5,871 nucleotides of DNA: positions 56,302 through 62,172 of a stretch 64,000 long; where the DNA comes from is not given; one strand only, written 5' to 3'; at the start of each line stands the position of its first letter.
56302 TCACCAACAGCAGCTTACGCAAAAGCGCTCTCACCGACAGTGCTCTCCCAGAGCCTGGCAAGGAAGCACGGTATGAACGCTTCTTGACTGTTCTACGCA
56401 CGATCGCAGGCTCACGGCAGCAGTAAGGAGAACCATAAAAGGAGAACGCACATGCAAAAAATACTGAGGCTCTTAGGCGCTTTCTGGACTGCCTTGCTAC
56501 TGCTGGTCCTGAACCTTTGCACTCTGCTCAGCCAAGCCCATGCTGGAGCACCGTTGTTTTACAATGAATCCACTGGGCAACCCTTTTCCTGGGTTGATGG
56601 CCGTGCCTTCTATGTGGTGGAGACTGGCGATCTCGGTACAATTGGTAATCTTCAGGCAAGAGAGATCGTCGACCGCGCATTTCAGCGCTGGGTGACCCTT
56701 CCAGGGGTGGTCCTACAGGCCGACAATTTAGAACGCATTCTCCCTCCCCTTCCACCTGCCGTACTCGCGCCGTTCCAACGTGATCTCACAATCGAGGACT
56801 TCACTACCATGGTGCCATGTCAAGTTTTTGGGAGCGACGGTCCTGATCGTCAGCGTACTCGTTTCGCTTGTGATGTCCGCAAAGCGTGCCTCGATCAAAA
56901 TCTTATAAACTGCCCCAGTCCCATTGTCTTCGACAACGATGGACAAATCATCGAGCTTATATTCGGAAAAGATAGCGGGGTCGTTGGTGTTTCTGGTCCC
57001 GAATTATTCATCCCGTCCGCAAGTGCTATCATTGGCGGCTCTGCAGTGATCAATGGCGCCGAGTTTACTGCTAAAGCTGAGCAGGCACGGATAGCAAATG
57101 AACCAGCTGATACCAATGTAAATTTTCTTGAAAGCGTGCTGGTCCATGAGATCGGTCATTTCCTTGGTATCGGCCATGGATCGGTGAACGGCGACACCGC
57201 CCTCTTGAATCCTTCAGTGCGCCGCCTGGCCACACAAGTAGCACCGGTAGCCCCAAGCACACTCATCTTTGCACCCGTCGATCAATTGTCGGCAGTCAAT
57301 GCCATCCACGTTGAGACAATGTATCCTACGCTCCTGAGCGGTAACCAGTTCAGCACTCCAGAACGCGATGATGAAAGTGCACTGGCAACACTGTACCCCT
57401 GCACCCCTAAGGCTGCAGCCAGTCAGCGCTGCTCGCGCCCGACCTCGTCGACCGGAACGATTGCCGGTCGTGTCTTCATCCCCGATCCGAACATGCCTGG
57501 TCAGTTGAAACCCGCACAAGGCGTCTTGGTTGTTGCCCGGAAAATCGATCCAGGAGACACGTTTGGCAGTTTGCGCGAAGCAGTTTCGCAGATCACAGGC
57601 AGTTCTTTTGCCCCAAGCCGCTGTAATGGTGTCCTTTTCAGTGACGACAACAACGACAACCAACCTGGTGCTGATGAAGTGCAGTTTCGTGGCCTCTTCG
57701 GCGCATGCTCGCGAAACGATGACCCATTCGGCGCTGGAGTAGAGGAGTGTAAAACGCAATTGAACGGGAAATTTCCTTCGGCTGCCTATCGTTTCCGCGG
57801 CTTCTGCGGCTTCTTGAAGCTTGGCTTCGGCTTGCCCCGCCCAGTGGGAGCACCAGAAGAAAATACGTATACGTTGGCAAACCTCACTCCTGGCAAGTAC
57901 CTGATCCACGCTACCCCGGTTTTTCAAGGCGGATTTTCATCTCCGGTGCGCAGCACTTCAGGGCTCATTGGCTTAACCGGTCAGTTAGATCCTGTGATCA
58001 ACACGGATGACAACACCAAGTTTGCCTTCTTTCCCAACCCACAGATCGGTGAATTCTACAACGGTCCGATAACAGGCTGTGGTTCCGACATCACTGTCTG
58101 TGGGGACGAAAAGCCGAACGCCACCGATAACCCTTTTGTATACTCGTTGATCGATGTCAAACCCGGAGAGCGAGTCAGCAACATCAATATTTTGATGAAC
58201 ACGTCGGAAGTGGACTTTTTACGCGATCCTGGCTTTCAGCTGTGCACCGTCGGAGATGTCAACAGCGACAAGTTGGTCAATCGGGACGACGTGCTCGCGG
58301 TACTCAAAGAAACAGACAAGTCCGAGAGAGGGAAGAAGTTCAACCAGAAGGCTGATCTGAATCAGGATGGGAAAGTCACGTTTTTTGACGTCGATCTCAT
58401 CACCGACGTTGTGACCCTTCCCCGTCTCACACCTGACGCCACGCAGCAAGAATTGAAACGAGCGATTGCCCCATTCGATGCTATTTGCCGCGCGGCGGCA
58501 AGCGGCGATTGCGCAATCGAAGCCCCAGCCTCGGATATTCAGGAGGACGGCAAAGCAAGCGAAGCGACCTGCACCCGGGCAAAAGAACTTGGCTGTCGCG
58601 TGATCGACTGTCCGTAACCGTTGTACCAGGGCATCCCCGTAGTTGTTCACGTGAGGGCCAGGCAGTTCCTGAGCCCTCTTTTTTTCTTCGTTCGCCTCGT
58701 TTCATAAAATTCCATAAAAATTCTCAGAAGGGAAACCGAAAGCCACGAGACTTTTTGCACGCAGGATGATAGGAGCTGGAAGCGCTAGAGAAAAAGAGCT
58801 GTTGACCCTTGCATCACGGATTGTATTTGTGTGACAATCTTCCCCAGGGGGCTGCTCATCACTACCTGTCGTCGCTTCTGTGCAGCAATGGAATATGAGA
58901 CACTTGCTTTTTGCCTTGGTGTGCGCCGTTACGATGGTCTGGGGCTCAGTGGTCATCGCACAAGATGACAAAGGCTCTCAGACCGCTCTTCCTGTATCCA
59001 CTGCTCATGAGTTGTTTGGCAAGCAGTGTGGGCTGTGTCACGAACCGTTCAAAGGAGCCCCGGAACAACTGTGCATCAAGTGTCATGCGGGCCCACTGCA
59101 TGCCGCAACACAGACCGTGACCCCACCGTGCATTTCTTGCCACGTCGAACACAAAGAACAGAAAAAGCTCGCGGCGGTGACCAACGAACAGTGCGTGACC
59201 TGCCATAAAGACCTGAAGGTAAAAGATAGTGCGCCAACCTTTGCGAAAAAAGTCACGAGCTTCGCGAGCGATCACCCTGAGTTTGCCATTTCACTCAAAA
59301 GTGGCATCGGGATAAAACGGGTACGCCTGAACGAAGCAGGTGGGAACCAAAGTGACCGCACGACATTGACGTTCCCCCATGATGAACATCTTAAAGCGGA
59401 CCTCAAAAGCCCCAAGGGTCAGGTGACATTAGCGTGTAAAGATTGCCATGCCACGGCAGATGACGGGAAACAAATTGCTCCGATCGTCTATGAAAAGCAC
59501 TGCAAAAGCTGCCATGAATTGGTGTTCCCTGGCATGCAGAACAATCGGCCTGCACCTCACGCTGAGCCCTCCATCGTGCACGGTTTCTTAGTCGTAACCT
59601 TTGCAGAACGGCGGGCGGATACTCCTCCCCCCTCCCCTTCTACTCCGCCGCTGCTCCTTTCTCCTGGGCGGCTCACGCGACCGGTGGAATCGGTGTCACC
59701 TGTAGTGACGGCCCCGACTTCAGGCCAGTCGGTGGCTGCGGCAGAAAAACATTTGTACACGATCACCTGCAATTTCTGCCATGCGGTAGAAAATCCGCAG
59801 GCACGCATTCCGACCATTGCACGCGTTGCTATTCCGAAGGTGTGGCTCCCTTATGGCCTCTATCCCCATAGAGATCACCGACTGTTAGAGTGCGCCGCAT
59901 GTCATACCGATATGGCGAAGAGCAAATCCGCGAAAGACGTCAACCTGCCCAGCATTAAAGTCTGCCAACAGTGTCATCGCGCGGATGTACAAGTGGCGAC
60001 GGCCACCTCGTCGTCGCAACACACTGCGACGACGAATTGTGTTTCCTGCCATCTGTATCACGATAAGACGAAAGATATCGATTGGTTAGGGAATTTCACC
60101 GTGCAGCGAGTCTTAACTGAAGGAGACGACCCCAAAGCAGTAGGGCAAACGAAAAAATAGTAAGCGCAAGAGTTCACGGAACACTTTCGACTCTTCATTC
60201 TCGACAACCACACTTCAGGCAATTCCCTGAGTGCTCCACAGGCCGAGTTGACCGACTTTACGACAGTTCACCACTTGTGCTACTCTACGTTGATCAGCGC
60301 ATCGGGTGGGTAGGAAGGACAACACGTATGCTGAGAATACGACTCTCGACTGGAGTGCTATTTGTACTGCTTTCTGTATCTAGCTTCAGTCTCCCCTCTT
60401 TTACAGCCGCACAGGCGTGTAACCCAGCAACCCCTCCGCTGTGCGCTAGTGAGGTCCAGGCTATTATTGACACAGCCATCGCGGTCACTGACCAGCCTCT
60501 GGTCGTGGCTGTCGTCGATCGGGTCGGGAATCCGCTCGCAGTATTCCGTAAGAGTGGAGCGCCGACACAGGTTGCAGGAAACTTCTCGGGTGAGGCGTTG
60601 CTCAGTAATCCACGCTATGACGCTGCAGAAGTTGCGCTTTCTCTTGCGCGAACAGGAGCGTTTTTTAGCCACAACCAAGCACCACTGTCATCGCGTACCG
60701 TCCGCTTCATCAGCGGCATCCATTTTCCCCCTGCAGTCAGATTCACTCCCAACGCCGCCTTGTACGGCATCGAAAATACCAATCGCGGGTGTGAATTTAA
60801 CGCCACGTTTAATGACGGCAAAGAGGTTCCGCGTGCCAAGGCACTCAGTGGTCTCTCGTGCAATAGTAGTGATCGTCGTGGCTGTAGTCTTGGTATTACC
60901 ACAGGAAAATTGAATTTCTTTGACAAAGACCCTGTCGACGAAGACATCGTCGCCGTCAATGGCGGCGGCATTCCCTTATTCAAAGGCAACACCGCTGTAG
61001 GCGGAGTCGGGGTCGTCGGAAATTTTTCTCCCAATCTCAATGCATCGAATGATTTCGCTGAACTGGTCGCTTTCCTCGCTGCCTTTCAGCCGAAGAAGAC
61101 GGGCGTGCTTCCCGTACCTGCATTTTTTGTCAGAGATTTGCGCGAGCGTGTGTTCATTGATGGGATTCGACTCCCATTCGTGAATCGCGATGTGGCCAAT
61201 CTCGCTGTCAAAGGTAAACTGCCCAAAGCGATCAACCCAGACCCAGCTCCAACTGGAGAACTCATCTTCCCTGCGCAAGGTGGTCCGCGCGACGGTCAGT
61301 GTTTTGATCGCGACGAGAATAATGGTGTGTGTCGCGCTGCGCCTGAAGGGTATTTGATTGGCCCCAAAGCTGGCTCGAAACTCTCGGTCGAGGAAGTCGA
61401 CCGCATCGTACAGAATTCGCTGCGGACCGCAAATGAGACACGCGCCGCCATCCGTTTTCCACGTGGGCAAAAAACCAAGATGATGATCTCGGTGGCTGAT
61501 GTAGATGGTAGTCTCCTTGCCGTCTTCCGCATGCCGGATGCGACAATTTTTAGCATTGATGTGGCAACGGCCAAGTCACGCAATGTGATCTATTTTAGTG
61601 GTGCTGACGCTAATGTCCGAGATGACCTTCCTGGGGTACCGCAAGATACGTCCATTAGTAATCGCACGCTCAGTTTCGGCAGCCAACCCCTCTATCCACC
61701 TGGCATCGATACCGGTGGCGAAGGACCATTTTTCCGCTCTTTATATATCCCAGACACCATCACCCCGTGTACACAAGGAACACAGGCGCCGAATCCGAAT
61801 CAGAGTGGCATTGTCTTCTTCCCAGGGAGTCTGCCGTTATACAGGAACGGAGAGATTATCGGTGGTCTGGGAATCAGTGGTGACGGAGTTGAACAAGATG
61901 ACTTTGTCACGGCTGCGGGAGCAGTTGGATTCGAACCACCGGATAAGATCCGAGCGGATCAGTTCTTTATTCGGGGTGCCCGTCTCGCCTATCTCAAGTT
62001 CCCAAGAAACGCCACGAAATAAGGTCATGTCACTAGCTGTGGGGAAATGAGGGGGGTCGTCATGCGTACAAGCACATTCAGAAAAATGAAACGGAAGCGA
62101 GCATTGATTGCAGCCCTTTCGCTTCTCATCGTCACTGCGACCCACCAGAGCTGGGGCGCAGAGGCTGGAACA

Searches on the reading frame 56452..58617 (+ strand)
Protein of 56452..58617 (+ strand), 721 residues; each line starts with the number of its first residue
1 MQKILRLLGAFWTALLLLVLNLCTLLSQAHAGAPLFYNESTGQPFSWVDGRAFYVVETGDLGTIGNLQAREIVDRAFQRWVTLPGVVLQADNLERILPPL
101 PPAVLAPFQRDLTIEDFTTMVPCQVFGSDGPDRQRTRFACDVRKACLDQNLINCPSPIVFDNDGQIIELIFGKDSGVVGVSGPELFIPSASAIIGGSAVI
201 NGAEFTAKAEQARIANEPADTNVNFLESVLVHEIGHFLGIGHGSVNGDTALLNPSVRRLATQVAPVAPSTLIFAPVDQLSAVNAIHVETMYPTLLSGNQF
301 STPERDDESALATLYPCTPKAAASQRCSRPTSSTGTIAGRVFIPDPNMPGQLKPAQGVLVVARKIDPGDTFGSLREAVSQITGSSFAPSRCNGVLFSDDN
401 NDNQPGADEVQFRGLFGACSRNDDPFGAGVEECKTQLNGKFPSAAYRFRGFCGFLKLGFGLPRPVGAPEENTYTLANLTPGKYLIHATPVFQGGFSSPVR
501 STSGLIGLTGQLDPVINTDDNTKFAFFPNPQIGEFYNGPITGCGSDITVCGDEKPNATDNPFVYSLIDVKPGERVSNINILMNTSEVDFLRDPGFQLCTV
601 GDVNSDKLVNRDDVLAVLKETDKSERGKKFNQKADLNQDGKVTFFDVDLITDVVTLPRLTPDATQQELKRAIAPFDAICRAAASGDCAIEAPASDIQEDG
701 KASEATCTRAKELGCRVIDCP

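Call 52: find_encoding_contigs(protein=window:56452-58617:+, flank=10000, max_places=3)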
Protein window:56452-58617:+ (721 aa): 7 contigs read that carry it; 3 places shown.
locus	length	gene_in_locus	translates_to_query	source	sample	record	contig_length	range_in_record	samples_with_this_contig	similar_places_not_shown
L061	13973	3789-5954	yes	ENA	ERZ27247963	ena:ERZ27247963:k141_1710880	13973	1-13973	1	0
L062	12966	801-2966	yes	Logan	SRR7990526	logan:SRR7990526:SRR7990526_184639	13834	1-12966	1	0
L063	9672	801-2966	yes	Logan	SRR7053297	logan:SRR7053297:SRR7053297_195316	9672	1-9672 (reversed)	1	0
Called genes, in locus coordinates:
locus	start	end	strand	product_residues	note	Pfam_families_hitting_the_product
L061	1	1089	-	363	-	?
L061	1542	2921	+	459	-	-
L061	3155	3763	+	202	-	-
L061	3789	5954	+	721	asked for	PF00413:Peptidase_M10 (faint), PF00404:Dockerin_1 (weak)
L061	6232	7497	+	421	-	PF02085:Cytochrom_CIII (faint), PF14522:Cytochrome_C7 (faint), PF14537:Cytochrom_c3_2 (faint), PF09699:Paired_CXXCH_1 (faint)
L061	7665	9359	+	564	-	PF03928:HbpS-like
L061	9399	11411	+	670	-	PF19077:Big_13 (weak)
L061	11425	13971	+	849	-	?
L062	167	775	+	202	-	-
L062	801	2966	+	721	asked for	PF00413:Peptidase_M10 (faint), PF00404:Dockerin_1 (weak)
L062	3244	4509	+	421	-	PF02085:Cytochrom_CIII (faint), PF14522:Cytochrome_C7 (faint), PF14537:Cytochrom_c3_2 (faint), PF09699:Paired_CXXCH_1 (faint)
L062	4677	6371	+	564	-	PF03928:HbpS-like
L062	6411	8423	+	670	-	PF19077:Big_13 (weak)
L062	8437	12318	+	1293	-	PF13435:Cytochrome_C554 (faint), PF08309:LVIVD (faint)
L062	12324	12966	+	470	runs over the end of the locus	PF13435:Cytochrome_C554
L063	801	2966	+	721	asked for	PF00413:Peptidase_M10 (faint), PF00404:Dockerin_1 (weak)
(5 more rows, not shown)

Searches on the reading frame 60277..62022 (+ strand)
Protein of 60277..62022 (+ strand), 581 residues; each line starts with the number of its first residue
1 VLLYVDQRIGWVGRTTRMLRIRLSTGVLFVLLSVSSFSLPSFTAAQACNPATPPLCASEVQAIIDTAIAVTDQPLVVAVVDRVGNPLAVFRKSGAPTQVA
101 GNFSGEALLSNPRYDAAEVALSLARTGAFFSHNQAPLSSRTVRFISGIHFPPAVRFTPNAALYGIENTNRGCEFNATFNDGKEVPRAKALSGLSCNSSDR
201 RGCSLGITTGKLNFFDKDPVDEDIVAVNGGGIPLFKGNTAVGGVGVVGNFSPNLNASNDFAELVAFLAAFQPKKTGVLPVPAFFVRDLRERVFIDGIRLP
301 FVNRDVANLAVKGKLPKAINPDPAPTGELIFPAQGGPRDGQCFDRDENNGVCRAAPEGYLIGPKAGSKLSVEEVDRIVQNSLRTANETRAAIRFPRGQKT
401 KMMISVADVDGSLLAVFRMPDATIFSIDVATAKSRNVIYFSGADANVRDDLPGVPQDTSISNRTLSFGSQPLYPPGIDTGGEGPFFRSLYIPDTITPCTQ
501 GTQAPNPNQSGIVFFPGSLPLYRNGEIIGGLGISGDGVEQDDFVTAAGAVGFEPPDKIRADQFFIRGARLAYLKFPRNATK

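Call 46: find_encoding_contigs(protein=window:60277-62022:+, flank=10000, max_places=3)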
Protein window:60277-62022:+ (581 aa): no gene with exactly this product is on record in the collection.
